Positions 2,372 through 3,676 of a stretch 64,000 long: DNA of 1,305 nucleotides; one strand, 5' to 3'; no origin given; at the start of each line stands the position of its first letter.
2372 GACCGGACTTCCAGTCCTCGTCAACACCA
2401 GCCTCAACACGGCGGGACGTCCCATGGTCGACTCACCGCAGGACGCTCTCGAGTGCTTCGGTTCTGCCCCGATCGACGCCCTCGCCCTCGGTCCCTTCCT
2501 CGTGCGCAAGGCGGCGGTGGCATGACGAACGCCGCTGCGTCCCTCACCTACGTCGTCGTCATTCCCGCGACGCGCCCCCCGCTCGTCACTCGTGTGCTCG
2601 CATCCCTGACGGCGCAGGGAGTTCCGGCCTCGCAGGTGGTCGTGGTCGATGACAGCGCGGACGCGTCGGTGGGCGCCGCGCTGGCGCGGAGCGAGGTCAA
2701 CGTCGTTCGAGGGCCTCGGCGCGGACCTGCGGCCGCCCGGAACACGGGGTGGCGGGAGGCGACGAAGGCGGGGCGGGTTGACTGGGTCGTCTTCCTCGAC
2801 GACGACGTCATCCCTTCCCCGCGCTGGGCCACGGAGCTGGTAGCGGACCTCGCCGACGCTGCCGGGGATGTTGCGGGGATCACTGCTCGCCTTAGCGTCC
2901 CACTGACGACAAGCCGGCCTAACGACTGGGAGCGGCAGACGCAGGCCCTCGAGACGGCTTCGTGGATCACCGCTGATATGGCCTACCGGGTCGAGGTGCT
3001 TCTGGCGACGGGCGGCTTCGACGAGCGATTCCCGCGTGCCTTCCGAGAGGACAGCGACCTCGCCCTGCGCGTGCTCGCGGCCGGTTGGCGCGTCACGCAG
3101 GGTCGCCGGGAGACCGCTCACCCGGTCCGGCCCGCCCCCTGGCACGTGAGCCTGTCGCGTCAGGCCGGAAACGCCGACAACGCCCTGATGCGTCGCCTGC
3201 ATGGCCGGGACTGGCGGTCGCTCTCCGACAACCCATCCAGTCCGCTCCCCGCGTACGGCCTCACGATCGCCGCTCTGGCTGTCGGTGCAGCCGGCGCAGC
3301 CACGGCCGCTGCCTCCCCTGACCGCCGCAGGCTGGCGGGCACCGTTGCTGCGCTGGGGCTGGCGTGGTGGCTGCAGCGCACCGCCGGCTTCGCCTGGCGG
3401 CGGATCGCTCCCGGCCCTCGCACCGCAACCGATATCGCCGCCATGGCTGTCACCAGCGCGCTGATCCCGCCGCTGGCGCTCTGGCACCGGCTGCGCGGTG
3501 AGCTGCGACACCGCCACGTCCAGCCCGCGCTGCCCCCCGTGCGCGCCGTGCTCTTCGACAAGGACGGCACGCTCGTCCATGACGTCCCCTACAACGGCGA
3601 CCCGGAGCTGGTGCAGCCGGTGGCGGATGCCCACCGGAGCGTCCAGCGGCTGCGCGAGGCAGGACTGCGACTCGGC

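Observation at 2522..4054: Single polypeptide fusing a GT2 glycosyltransferase, a membrane segment and the GmhB heptose-bisphosphate phosphatase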

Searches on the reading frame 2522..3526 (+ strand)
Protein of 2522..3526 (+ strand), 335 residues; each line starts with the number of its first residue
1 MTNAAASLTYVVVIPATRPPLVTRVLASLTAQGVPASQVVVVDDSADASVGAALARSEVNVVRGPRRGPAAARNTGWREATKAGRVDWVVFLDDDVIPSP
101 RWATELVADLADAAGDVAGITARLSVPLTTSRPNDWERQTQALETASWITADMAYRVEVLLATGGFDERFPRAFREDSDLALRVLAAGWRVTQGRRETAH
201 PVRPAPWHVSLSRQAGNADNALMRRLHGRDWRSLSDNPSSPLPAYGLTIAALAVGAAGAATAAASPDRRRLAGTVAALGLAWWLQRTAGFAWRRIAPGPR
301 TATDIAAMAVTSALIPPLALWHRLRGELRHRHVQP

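Call 38: search_solved_structures(query=A2, max_evalue=0.01, show_alignments=4)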
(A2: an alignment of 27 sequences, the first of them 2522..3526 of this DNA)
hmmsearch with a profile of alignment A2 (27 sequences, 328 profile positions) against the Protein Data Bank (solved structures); distinct sequences matched with E-value up to 0.01: 27.
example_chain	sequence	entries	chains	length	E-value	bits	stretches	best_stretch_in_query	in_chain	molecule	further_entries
2z87_A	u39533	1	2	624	2.3e-13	53.2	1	4-109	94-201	Chondroitin synthase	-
2z86_A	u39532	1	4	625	2.3e-13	53.2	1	4-109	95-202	Chondroitin synthase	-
9jma_A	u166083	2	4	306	8.3e-11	44.8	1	4-96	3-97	GalNAc(5)-diNAcBac-PP-undecaprenol beta-1,3-glucosyltransferase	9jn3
5tze_C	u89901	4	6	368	4.5e-10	42.4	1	3-109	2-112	Glycosyl transferase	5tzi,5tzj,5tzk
5hea_A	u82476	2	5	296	7.9e-10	41.6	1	5-112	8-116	Putative glycosyltransferase (GalT1)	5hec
5tz8_A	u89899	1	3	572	9.8e-10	41.3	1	3-108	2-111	Glycosyl transferase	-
5mlz_A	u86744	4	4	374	1e-05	28.1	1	2-106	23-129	Dolichol monophosphate mannose synthase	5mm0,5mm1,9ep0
3bcv_A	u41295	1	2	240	2.5e-05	26.8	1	4-96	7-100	Putative glycosyltransferase protein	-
6h1j_A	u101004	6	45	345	7.1e-05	25.3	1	3-101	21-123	Probable ss-1,3-N-acetylglucosaminyltransferase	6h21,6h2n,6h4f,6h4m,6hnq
8bz8_A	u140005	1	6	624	0.0004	22.9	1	3-96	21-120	Glycosyltransferase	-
8bz4_A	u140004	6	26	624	0.0004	22.9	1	3-96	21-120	Glycosyltransferase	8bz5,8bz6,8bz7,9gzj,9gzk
2d7i_A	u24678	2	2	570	0.00069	22.1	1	5-107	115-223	Polypeptide N-acetylgalactosaminyltransferase 10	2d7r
6pxu_A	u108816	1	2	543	0.00069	22.1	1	16-108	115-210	Polypeptide N-acetylgalactosaminyltransferase 12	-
6e7i_A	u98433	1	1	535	0.0017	20.8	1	15-109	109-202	Polypeptide N-acetylgalactosaminyltransferase 2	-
2ffu_A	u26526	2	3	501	0.0018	20.7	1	15-107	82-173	Polypeptide N-acetylgalactosaminyltransferase 2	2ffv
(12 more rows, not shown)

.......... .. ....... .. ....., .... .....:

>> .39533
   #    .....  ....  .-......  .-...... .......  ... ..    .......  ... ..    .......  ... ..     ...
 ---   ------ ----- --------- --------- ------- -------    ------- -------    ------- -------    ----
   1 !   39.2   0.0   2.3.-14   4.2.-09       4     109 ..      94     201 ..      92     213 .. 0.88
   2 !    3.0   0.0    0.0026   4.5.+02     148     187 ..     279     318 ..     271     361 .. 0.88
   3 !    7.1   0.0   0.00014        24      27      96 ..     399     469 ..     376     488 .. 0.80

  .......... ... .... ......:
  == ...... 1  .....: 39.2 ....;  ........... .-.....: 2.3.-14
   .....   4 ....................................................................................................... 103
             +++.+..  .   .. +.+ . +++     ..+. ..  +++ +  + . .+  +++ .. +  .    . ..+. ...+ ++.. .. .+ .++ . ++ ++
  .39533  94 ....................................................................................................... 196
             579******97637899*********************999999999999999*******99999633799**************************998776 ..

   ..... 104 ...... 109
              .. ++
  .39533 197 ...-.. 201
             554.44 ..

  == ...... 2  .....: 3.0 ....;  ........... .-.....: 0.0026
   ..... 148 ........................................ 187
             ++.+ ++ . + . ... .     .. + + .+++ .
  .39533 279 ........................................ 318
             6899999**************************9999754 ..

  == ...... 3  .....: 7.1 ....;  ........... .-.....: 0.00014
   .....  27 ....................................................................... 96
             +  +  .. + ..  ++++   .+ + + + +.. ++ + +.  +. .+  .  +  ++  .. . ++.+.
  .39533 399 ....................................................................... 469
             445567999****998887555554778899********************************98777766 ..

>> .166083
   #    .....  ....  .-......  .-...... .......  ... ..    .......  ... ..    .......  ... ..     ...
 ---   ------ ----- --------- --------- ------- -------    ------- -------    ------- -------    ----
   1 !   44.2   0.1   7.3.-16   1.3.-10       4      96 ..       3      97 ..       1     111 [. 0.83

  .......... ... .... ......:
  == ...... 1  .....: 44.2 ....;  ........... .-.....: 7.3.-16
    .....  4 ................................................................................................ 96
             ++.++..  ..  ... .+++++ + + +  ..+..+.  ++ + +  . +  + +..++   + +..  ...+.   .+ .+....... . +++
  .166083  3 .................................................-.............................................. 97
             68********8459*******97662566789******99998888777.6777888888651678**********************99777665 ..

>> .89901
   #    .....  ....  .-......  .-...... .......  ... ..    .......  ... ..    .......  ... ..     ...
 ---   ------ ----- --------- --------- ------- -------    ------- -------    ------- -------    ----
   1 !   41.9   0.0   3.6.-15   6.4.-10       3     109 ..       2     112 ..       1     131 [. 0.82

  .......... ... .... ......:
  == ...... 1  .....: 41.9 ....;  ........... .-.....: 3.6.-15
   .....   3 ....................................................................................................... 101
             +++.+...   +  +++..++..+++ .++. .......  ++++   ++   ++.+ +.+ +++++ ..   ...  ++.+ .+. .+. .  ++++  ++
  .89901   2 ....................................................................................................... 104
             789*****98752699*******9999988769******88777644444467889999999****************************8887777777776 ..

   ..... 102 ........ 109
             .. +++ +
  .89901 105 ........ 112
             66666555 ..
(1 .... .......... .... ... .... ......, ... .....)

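Call 69: search_protein_representatives(protein=window:2522-3526:+)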
Query: 335 residues. Proteins with E-value up to 0.001 (for the whole library): 12081; up to 1e-10: 1307; up to 1e-30: 165. The best 150 are listed.
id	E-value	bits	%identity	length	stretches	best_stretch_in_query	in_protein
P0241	2.5e-75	270.0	53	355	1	7-332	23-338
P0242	3.9e-74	266.1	53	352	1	4-332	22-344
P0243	6.8e-73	262.0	53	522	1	5-326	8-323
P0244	1.4e-72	261.0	49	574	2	7-335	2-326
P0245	6.2e-72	258.9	51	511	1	9-332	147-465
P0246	7.3e-72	258.6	51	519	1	5-327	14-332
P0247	9.0e-72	258.3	53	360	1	9-331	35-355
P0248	4.0e-71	256.2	54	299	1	44-320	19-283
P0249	4.4e-70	252.8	50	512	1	9-335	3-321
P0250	1.2e-67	244.7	54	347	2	11-265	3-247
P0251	1.4e-67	244.6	50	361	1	8-332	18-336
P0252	1.5e-66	241.2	54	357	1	26-335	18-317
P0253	2.6e-66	240.4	53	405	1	10-331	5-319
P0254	2.8e-66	240.3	51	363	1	10-335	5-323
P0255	2.5e-65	237.2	53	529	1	7-331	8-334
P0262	1.3e-62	228.2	46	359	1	7-328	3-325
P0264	1.4e-61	224.8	48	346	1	9-333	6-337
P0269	5.8e-61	222.8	47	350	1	3-332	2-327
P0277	6.6e-58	212.8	46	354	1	9-333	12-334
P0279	4.3e-57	210.1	49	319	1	12-333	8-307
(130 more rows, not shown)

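Call 70: list_cluster_members(proteins=[P0241, P0242, P0247, P0251, P0254, P0262, P0264, P0269, P0277, P0279])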
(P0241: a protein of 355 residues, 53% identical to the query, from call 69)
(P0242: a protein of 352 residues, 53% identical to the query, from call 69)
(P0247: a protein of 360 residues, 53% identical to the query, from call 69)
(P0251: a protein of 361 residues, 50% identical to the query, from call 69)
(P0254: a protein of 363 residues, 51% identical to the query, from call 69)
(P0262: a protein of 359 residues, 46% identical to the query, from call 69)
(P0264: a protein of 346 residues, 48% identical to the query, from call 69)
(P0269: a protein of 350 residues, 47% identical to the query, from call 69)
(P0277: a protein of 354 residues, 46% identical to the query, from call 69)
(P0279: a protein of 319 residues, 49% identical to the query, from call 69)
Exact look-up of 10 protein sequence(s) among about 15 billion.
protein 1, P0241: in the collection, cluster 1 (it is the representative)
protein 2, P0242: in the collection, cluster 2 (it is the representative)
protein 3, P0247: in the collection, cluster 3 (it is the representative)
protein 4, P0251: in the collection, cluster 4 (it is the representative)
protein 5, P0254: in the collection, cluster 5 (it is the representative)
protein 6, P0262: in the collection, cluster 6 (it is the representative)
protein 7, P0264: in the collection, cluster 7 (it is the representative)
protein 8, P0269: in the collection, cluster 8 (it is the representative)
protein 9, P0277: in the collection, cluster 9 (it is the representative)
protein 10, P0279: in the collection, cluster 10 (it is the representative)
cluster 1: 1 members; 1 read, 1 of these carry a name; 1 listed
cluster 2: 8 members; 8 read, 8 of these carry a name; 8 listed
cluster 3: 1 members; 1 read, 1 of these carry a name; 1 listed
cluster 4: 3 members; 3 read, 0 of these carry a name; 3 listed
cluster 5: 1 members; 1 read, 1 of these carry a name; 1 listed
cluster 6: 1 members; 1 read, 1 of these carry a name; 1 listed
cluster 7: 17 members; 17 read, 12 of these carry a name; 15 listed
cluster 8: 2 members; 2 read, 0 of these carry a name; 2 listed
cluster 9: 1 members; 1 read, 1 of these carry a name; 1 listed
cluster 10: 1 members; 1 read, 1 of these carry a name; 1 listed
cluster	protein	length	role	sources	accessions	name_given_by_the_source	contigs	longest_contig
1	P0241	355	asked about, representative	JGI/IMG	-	hypothetical protein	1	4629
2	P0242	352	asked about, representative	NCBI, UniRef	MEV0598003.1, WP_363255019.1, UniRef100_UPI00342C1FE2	glycosyltransferase [Streptomyces sp. NPDC050315] | glycosyltransferase family 2 protein n=1 Tax=Streptomyces sp. NPDC050315 TaxID=3155039 ...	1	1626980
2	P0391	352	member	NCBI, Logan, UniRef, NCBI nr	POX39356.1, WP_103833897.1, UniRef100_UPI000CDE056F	transferase [Streptomyces sp. Ru73] | glycosyltransferase family 2 protein n=1 Tax=Streptomyces sp. Ru73 TaxID=2080748 ... | glycosyltransferase [Streptomyces sp. Ru73]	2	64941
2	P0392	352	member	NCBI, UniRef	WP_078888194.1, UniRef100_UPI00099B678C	glycosyltransferase family 2 protein [Streptomyces sclerotialus] | glycosyltransferase family 2 protein n=1 Tax=Streptomyces sclerotialus TaxID=1957 ...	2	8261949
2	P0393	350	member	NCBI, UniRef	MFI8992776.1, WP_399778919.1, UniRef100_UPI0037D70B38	glycosyltransferase family 2 protein [Streptomyces sp. NPDC053542] | glycosyltransferase family 2 protein n=1 Tax=Streptomyces sp. NPDC053542 TaxID=3365710 ...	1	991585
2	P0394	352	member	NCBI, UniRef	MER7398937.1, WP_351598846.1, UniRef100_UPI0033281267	glycosyltransferase [Streptomyces sp. NPDC000151] | glycosyltransferase family 2 protein n=1 Tax=Streptomyces sp. NPDC000151 TaxID=3154244 ...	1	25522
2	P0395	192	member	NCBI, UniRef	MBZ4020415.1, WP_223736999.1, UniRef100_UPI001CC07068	glycosyltransferase family 2 protein, partial [Streptomyces purpurogeneiscleroticus] | glycosyltransferase family 2 protein n=1 Tax=Streptomyces purpurogeneiscleroticus ...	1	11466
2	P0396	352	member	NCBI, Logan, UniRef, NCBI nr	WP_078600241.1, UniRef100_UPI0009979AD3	glycosyltransferase family 2 protein [Streptomyces violens] | glycosyltransferase family 2 protein n=1 Tax=Streptomyces violens TaxID=66377 ... | glycosyltransferase [Streptomyces violens]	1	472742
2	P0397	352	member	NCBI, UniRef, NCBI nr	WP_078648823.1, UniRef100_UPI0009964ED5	glycosyltransferase family 2 protein [Streptomyces ochraceiscleroticus] | glycosyltransferase family 2 protein n=1 Tax=Streptomyces ochraceiscleroticus TaxID=47761 ... | glycosyltransferase [Streptomyces ochraceiscleroticus]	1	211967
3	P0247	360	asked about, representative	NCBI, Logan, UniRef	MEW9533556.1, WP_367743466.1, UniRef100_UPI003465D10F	glycosyltransferase family 2 protein [Microbispora sp. NPDC049125] | glycosyltransferase family 2 protein n=1 Tax=Microbispora sp. NPDC049125 TaxID=3154929 ...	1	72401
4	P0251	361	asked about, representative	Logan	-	-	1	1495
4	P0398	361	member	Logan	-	-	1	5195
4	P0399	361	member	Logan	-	-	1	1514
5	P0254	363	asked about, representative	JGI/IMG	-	hypothetical protein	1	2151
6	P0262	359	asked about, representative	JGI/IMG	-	hypothetical protein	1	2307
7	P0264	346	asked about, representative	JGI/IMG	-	hypothetical protein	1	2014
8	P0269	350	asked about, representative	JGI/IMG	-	-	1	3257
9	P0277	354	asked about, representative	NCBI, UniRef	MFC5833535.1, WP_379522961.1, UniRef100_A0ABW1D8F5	glycosyltransferase family 2 protein [Nonomuraea insulae] | Glycosyltransferase family 2 protein n=1 Tax=Nonomuraea insulae TaxID=1616787 ...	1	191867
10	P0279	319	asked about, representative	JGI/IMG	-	hypothetical protein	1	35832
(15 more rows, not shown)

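Call 71: find_encoding_contigs(protein=P0247, flank=6000, max_places=1)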
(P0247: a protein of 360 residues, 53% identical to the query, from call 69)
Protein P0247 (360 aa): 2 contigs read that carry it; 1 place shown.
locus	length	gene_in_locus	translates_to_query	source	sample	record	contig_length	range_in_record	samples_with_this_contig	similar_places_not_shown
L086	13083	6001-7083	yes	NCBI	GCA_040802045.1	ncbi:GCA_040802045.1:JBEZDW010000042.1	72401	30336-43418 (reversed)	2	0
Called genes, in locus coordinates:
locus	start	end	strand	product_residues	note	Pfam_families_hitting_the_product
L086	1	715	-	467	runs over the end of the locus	PF00672:HAMP (weak), PF00512:HisKA, PF02518:HATPase_c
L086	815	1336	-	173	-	PF20587:DUF6789, PF07274:DUF1440 (weak)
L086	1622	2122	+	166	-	PF07366:SnoaL, PF12680:SnoaL_2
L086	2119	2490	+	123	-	PF07291:MauE (weak), PF13564:DoxX_2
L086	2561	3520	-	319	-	PF13692:Glyco_trans_1_4 (weak), PF13524:Glyco_trans_1_2, PF00534:Glycos_transf_1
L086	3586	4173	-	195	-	PF13344:Hydrolase_6, PF00702:Hydrolase, PF13419:HAD_2, PF13242:Hydrolase_like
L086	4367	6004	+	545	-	PF02543:Carbam_trans_N, PF16861:Carbam_trans_C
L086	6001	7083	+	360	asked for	PF13641:Glyco_tranf_2_3 (faint), PF00535:Glycos_transf_2, PF10111:Glyco_tranf_2_2 (faint)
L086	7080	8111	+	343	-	PF01075:Glyco_transf_9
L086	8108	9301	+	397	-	PF13439:Glyco_transf_4, PF13579:Glyco_trans_4_4, PF20706:GT4-conflict, PF00534:Glycos_transf_1, PF13692:Glyco_trans_1_4, PF13524:Glyco_trans_1_2 (weak)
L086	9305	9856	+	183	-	PF13580:SIS_2, PF01380:SIS (weak)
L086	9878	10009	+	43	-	-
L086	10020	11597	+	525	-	PF00294:PfkB, PF01467:CTP_transf_like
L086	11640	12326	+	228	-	PF00106:adh_short, PF08659:KR, PF13561:adh_short_C2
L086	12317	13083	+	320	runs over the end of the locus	PF01075:Glyco_transf_9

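Call 72: find_encoding_contigs(protein=P0277, flank=6000, max_places=1)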
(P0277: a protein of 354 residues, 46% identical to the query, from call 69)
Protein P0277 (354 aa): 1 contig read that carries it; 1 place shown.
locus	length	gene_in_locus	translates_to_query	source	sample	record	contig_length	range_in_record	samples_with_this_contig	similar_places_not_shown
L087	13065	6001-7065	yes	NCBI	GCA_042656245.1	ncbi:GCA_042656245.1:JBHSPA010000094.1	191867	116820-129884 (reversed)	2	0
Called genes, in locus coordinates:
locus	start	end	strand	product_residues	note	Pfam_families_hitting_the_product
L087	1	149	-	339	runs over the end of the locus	PF01073:3Beta_HSD, PF01370:Epimerase, PF16363:GDP_Man_Dehyd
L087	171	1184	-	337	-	PF04055:Radical_SAM, PF13186:SPASM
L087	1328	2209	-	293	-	PF00534:Glycos_transf_1, PF13692:Glyco_trans_1_4 (weak)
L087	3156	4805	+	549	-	PF02543:Carbam_trans_N, PF16861:Carbam_trans_C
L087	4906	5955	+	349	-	PF01075:Glyco_transf_9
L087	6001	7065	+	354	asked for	PF13641:Glyco_tranf_2_3 (faint), PF00535:Glycos_transf_2, PF10111:Glyco_tranf_2_2 (faint)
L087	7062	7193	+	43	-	-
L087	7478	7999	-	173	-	PF14230:DUF4333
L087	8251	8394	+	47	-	-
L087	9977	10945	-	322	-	PF14525:AraC_binding_2, PF12833:HTH_18, PF00165:HTH_AraC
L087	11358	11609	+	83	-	PF13378:MR_MLE_C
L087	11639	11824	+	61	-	-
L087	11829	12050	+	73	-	-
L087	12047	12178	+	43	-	-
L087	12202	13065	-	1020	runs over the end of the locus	PF00486:Trans_reg_C, PF03704:BTAD, PF17874:TPR_MalT (faint), PF00931:NB-ARC (weak), PF13424:TPR_12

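Call 73: find_encoding_contigs(protein=P0279, flank=6000, max_places=1)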
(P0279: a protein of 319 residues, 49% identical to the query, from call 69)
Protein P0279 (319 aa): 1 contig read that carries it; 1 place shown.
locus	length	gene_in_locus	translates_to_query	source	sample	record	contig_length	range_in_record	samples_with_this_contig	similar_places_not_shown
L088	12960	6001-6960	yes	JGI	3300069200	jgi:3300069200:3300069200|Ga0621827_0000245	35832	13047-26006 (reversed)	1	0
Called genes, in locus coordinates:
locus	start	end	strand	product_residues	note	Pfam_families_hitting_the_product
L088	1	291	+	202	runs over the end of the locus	PF00226:DnaJ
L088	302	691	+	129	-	PF13279:4HBT_2, PF03061:4HBT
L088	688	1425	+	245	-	PF20613:HipA_2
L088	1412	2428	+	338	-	PF11236:DUF3037, PF01243:PNPOx_N, PF10590:PNP_phzG_C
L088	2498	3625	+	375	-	PF00563:EAL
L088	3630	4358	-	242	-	PF00903:Glyoxalase (faint)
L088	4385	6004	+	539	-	PF02543:Carbam_trans_N, PF16861:Carbam_trans_C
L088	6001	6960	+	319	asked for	PF00535:Glycos_transf_2, PF10111:Glyco_tranf_2_2 (faint)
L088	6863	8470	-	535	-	-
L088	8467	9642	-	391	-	PF09594:GT87 (weak)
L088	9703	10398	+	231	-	PF13030:DUF3891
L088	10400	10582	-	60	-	-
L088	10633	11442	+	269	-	PF02517:Rce1-like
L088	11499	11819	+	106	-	PF13828:DUF4190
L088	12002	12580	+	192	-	-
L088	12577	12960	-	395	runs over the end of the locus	PF01546:Peptidase_M20, PF07687:M20_dimer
